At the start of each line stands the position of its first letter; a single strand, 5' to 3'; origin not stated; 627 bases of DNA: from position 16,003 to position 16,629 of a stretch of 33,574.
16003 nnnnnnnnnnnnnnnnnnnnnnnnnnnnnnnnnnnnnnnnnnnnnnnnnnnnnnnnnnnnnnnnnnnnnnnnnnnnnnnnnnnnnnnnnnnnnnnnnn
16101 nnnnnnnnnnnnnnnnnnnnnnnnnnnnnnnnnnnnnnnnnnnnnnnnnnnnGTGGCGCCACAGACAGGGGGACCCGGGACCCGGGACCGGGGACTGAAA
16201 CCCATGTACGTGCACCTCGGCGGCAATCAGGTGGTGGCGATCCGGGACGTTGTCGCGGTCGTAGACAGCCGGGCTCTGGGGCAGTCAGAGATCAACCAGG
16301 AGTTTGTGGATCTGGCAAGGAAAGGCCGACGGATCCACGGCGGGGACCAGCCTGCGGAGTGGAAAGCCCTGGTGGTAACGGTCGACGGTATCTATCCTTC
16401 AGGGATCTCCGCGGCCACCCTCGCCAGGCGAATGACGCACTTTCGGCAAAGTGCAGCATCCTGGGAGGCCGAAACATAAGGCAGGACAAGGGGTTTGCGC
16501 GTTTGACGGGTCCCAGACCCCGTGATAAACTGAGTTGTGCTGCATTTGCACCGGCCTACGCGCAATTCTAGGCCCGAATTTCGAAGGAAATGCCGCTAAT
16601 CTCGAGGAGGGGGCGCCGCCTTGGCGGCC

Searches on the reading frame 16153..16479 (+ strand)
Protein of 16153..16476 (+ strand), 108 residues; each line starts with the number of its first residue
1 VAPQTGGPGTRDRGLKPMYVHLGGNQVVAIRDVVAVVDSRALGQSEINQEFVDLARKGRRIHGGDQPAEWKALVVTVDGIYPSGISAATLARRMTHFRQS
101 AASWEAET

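Call 19: search_protein_families(library=pfam, proteins=[window:16153-16476:+])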
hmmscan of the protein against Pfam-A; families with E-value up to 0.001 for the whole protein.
window:16153-16476:+ (108 aa): 1 family
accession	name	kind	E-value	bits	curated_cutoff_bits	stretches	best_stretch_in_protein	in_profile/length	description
PF04025.18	RemA-like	-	1e-06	29.2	26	1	20-94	2-73/73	Extracellular matrix regulatory protein A-like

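Call 77: find_encoding_contigs(protein=window:16204-16479:+, flank=6000, max_places=10)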
Protein window:16204-16479:+ (91 aa): 1 contig read that carries it; 1 place shown.
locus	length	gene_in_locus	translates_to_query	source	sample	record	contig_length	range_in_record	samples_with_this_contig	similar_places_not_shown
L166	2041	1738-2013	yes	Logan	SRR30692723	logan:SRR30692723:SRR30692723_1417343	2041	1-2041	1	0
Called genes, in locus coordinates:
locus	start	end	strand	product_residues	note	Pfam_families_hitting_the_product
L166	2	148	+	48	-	?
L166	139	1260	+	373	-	PF02463:SMC_N, PF13476:AAA_23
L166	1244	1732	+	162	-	PF05258:DciA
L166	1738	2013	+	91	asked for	PF04025:RemA-like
